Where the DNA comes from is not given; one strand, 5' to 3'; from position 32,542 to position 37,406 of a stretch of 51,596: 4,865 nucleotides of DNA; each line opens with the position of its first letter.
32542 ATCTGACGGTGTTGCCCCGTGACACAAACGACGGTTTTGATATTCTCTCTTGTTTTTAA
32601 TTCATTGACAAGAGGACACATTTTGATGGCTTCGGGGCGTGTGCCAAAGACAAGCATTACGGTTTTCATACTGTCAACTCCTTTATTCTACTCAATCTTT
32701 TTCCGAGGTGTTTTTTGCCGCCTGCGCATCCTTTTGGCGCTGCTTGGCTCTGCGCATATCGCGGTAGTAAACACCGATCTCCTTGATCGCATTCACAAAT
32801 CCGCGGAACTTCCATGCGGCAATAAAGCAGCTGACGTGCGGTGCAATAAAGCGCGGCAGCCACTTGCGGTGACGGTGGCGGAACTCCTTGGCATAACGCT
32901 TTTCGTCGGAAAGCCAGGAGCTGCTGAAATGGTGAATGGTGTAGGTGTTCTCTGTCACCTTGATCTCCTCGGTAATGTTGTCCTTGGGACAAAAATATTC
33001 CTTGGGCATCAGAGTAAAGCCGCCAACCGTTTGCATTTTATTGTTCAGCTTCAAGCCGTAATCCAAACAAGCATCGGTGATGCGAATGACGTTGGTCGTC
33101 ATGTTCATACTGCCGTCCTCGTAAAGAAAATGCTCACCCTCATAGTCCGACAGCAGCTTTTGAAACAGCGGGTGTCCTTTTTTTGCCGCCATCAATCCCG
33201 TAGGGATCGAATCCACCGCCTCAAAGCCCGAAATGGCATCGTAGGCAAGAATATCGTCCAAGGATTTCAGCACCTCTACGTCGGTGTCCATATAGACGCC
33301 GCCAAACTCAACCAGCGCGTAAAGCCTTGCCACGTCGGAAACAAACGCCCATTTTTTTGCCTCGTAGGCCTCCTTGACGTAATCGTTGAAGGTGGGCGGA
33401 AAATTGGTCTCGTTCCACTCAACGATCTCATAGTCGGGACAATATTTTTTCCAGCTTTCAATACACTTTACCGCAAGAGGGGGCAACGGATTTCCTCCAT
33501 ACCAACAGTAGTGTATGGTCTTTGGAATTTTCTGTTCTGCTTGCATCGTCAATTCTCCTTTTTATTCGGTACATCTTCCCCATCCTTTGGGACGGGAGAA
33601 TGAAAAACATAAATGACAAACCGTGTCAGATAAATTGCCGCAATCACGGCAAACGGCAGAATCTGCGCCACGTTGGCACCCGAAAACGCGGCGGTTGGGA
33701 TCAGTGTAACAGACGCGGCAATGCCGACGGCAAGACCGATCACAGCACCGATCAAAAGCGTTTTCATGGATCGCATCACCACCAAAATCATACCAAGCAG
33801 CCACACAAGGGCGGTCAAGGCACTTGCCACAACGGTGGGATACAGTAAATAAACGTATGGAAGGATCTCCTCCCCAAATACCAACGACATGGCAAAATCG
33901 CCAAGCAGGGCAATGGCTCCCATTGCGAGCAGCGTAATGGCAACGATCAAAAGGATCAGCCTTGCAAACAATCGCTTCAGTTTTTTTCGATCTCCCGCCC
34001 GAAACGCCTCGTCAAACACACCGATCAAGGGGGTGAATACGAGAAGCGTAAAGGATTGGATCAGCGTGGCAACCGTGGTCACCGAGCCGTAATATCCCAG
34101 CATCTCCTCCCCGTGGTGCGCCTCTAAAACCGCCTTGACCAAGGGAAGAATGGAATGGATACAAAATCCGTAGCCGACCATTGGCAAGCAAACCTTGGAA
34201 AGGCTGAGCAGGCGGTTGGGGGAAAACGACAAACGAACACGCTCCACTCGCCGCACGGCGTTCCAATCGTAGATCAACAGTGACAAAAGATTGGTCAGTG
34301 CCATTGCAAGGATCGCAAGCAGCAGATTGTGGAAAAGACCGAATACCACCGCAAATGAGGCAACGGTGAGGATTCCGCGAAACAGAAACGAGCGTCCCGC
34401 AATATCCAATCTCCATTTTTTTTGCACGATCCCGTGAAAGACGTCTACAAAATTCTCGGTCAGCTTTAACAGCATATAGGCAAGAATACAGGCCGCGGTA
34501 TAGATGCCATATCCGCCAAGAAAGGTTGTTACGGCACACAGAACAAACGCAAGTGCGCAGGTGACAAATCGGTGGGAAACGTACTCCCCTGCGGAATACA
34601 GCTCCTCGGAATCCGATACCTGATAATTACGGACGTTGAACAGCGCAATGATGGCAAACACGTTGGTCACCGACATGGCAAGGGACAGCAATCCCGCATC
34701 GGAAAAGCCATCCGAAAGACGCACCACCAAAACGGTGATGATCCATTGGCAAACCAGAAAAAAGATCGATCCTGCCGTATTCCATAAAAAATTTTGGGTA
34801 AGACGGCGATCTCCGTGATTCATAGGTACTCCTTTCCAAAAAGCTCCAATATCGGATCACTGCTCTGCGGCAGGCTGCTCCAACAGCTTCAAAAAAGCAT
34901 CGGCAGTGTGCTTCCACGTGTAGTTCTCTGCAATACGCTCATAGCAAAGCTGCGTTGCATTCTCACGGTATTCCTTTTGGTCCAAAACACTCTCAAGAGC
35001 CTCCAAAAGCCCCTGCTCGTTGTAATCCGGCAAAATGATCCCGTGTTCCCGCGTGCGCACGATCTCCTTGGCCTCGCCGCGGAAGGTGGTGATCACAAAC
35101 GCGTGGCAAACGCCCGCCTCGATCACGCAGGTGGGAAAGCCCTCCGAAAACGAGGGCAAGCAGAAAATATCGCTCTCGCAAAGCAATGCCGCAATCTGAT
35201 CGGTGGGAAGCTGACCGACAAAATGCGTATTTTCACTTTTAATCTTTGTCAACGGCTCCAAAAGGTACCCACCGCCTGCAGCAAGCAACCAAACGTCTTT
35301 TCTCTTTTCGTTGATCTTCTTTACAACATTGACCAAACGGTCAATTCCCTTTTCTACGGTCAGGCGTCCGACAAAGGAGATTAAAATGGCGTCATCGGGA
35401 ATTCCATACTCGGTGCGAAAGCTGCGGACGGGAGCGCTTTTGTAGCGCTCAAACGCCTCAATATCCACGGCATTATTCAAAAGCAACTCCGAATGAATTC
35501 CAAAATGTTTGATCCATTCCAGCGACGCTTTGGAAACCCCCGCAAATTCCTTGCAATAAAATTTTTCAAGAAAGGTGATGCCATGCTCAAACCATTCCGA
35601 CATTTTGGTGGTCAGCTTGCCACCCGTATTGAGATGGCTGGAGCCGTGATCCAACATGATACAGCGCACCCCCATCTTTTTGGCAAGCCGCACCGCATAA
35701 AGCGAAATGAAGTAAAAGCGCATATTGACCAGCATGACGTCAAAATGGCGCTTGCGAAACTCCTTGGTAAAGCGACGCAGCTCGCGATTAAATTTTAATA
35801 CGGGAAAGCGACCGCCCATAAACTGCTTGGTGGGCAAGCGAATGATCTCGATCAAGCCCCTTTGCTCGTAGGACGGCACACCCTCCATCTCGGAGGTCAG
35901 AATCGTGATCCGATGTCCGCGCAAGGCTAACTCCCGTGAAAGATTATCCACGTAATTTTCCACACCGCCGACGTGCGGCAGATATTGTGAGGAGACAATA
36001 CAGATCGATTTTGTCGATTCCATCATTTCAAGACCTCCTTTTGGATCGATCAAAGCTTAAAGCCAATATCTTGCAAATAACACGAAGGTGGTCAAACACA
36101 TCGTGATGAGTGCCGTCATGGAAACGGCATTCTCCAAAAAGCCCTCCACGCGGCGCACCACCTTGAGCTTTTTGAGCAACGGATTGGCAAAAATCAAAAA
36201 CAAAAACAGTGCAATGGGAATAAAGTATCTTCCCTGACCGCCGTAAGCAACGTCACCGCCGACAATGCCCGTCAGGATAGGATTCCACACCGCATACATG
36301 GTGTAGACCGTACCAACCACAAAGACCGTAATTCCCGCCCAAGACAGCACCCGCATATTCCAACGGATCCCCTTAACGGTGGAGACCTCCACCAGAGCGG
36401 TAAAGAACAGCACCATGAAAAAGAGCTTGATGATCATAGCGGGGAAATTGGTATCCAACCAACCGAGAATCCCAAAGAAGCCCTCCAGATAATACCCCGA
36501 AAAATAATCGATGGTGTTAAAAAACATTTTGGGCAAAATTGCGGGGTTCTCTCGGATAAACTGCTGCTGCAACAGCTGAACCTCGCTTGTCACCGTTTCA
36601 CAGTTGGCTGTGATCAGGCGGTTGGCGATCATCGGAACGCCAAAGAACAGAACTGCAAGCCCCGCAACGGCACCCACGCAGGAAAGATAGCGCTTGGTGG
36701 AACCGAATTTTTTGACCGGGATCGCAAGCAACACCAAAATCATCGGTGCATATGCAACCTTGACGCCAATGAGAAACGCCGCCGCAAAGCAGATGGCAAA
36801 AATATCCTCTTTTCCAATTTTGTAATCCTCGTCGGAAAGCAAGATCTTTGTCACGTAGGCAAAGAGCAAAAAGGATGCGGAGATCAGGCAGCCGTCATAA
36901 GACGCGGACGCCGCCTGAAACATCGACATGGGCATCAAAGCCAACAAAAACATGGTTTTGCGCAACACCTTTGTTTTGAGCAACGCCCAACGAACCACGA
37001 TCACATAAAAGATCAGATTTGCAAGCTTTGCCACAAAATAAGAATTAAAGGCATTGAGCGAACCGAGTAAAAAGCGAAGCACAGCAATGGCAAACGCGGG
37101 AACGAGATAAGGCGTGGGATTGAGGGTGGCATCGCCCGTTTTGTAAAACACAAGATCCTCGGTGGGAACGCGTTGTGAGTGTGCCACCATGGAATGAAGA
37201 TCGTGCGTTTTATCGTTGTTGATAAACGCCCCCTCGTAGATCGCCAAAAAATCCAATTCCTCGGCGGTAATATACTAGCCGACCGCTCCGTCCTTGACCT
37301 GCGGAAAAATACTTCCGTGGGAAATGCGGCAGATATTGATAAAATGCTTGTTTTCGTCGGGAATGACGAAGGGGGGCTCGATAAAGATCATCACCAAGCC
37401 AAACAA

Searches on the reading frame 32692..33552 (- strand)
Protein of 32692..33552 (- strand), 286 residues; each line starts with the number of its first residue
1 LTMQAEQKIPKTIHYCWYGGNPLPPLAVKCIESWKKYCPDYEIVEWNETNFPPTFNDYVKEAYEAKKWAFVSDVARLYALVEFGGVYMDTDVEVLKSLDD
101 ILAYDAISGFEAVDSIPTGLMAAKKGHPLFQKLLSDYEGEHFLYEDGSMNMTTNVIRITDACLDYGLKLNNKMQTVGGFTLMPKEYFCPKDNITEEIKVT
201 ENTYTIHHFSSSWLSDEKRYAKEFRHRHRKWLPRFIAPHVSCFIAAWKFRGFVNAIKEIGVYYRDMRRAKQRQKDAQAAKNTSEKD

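Call 59: search_protein_families(library=pfam, proteins=[window:32692-33552:-], max_evalue=0.001)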
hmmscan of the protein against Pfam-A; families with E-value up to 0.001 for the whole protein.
window:32692-33552:- (286 aa): 3 families
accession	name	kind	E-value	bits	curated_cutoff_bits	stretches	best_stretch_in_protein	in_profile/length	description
PF04488.21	Gly_transf_sug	-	1.2e-18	68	23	1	27-105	4-90/93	Glycosyltransferase sugar-binding region containing DXD motif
PF05704.18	Caps_synth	-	1.8e-11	44.4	24.5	1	6-104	43-146/278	Capsular polysaccharide synthesis protein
PF12919.13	TcdA_TcdB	-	9e-08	32.2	23.6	1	55-92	157-194/382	TcdA/TcdB catalytic glycosyltransferase domain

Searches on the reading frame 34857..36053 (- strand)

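Call 59: search_protein_families(library=pfam, proteins=[window:34857-36053:-], max_evalue=0.001)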
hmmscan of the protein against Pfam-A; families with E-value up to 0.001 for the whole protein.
window:34857-36053:- (398 aa): 6 families
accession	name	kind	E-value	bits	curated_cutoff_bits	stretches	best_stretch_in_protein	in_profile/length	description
PF00534.26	Glycos_transf_1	-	1e-29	103.7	26.4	1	212-367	5-166/172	Glycosyl transferases group 1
PF13692.12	Glyco_trans_1_4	-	6.4e-24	85.3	27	1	224-358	3-141/142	Glycosyl transferases group 1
PF13439.12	Glyco_transf_4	-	2.8e-16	60.4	28.5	1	28-189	1-157/170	Glycosyltransferase Family 4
PF13579.12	Glyco_trans_4_4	-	4.2e-10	40.6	29.7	1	29-156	1-121/158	Glycosyl transferase 4-like domain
PF13524.12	Glyco_trans_1_2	-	4.7e-07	30.3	25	1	270-388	27-143/144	Glycosyl transferase-like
PF20706.3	GT4-conflict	-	0.00026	20.5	26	0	285-386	273-384/385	Family 4 Glycosyltransferase in conflict systems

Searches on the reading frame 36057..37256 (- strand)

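Call 59: search_protein_families(library=pfam, proteins=[window:36057-37256:-], max_evalue=0.001)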
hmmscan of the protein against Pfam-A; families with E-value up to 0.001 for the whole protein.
window:36057-37256:- (399 aa): 1 family
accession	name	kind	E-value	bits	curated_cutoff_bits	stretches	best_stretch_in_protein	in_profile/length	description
PF09913.15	DUF2142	-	1.9e-33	116.2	30.1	1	37-352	90-395/395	Predicted membrane protein (DUF2142)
